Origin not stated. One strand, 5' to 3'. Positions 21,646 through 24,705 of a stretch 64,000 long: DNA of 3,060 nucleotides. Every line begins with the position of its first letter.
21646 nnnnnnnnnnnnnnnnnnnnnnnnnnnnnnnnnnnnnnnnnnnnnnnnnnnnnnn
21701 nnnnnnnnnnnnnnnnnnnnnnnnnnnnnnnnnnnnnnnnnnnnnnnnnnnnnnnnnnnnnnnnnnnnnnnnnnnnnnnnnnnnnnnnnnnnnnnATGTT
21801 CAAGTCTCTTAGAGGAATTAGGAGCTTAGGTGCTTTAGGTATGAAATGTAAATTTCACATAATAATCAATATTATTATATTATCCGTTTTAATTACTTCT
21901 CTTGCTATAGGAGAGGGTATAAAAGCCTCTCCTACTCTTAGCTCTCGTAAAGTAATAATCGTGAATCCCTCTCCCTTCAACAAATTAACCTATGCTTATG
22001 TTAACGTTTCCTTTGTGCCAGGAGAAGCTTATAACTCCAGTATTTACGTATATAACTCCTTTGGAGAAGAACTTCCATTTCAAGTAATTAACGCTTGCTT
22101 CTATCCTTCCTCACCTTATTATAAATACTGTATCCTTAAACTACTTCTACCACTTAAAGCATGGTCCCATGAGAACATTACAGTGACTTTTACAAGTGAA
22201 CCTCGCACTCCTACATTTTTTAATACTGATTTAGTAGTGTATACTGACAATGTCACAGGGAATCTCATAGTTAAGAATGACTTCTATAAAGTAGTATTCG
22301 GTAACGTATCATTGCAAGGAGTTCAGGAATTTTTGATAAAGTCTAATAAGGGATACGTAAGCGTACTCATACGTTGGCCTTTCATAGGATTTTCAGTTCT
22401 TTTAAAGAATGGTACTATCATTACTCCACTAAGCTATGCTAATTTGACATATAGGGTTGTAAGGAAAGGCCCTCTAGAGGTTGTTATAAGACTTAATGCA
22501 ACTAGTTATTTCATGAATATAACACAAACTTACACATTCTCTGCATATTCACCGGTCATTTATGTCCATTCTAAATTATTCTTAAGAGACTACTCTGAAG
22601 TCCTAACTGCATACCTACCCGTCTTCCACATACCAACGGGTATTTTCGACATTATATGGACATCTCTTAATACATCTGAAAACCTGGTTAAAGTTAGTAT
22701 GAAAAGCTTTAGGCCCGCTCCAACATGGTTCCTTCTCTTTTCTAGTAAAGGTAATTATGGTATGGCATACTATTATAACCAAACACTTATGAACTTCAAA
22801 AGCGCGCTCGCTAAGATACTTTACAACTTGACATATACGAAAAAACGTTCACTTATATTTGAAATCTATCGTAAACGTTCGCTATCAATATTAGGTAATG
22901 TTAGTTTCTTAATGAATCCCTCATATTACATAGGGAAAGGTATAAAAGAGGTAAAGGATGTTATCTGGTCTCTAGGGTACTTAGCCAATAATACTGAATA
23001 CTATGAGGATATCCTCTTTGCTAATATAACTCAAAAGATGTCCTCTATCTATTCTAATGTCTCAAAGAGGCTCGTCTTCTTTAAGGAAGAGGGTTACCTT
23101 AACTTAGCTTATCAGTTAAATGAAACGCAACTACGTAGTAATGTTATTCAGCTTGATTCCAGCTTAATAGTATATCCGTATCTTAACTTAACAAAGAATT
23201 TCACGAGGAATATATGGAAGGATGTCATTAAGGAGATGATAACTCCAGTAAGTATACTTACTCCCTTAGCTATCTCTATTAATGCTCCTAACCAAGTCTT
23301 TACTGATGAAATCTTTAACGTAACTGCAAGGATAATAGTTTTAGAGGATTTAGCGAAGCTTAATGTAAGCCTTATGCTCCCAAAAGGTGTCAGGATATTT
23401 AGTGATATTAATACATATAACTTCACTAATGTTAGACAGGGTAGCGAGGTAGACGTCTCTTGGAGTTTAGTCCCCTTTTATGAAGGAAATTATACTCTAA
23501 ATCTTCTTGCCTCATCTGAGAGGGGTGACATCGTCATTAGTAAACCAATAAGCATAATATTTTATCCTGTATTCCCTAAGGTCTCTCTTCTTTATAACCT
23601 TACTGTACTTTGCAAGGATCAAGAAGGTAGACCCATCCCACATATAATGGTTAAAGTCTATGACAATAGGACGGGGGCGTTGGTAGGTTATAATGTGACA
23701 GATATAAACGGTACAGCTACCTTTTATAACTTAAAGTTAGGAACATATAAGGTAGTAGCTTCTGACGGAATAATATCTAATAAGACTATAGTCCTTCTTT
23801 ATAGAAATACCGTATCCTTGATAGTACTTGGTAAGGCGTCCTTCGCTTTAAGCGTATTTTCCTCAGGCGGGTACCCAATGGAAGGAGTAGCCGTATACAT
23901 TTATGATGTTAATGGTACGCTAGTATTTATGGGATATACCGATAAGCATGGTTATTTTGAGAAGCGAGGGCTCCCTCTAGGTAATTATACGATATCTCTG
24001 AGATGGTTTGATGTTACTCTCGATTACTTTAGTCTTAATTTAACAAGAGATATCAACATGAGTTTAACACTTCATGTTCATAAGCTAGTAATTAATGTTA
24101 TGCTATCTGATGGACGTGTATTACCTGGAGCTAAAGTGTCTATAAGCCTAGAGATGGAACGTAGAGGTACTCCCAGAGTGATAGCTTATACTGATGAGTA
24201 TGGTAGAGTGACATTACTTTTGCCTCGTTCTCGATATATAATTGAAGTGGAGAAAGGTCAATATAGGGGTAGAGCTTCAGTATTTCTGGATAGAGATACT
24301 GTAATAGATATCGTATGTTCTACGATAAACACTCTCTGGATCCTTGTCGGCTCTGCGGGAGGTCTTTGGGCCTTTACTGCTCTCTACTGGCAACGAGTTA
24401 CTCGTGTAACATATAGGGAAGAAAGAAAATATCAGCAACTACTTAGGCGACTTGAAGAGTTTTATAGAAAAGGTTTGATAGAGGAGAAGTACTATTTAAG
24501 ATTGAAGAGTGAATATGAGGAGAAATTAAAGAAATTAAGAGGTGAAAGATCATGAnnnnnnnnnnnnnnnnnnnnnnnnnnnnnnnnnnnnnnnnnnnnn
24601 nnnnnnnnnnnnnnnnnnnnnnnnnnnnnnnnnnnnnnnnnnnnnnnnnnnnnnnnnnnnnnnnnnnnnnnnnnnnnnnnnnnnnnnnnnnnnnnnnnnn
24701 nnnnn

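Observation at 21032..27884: Three-gene cell-envelope locus linked by a shared SHOCT-like motif, with an orphan FtsX/MacB-type permease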

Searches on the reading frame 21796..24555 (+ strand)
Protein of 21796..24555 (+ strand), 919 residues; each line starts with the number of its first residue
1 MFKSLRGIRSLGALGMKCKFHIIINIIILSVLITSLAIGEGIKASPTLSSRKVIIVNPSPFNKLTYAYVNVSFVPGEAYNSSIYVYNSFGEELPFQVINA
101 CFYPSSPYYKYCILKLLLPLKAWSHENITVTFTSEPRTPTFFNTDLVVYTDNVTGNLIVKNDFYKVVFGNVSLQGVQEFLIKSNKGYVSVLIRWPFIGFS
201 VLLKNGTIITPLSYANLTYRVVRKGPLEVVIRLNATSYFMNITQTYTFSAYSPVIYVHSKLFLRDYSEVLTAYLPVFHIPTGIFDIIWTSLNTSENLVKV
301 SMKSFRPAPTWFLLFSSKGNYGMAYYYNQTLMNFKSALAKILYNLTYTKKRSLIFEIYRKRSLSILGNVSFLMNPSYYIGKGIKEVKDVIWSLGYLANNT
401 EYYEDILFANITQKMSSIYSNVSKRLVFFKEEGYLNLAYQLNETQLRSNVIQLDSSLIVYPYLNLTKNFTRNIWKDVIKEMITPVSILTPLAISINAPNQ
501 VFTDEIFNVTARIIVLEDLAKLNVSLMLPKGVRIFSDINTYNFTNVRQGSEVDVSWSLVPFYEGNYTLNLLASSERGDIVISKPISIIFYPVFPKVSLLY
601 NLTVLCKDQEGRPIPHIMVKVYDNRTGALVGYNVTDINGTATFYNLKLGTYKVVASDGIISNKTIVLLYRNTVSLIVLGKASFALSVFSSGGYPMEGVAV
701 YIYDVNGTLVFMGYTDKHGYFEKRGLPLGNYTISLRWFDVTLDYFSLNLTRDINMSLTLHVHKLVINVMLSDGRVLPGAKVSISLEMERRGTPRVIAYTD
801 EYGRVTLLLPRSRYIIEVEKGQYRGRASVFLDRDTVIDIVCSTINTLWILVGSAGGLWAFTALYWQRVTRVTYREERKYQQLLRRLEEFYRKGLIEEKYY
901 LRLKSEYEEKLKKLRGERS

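Call 3: search_protein_families(library=pfam, proteins=[window:21796-24555:+], max_evalue=10)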
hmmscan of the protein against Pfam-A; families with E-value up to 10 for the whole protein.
window:21796-24555:+ (919 aa): 9 families
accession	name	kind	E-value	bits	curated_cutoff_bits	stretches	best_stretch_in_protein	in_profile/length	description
PF13620.12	CarboxypepD_reg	-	8.5e-17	61.7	32.3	3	687-734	6-53/82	Carboxypeptidase regulatory-like domain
PF17802.7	SpaA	-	4.5e-08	33.6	23.1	2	603-654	4-57/91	Prealbumin-like fold domain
PF17210.9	SdrD_B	-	7e-08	33.1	29.7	2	607-656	17-65/112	SdrD B-like domain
PF02369.22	Big_1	-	6.2e-06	26.7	34.9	1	601-656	20-79/93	Bacterial Ig-like domain (group 1)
PF13715.12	CarbopepD_reg_2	-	1.4e-05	25.5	32.2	2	688-759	6-74/88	CarboxypepD_reg-like domain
PF11974.14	bMG3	-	2.9e-05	24.4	34.9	2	692-721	25-54/103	Bacterial alpha-2-macroglobulin MG3 domain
PF24025.1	Ig_DR_A0283-like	-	7.7e-05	23.4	27.1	1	601-655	8-62/102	DR_A0283-like, Ig-like domain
PF13584.12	BatD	-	0.0043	18.1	24.1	1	497-587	4-90/92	BatD DUF11 like domain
PF17789.7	MG4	-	0.018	15.7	24.7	1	595-643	11-58/95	Macroglobulin domain MG4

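Call 4: search_protein_families(library=ncbifam, proteins=[window:21796-24555:+], max_evalue=1)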
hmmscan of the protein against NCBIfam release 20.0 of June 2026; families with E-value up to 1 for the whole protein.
window:21796-24555:+ (919 aa): 4 families
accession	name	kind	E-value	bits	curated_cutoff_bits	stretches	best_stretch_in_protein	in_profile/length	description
NF058648.1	ECF_sub_HI1622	equivalog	0.00068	19.7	100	0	688-722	32-66/180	NikL family nickel/cobalt ECF transporter subunit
TIGR00199.1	PncC_domain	subfamily_domain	0.026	14.7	68.9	1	130-181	25-76/149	nicotinamide-nucleotide amidohydrolase family protein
NF002975.0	PRK03661.1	equivalog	0.074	12.7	212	1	619-677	24-82/164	nicotinamide-nucleotide amidase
NF012181.0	MSCRAMM_SdrD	exception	0.15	9.4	2500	1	616-656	595-635/1379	MSCRAMM family adhesin SdrD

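Call 76: search_solved_structures(query=A3, max_evalue=1)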
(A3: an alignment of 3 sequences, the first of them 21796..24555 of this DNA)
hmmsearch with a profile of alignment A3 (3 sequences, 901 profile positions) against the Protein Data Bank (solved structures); distinct sequences matched with E-value up to 1: 1.
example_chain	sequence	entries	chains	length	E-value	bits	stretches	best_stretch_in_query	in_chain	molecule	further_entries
4myp_A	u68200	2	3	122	0.091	14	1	280-332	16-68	Iron-regulated surface determinant protein A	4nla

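Call 108: search_protein_families(library=padloc, proteins=[window:21841-24555:+], max_evalue=0.01)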
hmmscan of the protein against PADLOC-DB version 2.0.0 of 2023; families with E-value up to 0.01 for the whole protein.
window:21841-24555:+ (904 aa): 0 families

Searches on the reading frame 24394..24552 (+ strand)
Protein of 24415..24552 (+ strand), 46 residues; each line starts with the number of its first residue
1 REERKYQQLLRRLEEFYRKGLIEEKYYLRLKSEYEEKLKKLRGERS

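Call 9: search_protein_families(library=pfam, proteins=[window:24415-24552:+], max_evalue=10)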
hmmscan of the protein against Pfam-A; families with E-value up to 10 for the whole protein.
seq(46 aa): 0 families

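Call 85: search_protein_families(library=pfam, alignment_id=A9, max_evalue=10)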
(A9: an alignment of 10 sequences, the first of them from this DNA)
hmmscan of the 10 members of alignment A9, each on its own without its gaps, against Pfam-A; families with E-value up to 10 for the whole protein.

A. member 1, seq(53 aa): 0 families

B. families by the number of members that match (of 10 scanned): 7 families
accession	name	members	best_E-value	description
PF09851.14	SHOCT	5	0.0093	Short C-terminal domain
PF05120.17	GvpG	2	0.009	Gas vesicle protein G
PF20612.3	SHOCT_2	2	0.02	SHOCT domain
PF18822.6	CdvA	1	0.0002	CdvA-like coiled-coil domain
PF06847.16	Arc_PepC_II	1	0.04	Archaeal Peptidase A24 C-terminus Type II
PF06580.19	His_kinase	1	0.08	Histidine kinase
PF17840.6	Tugs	1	1.1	Tethering Ubl4a to BAGS domain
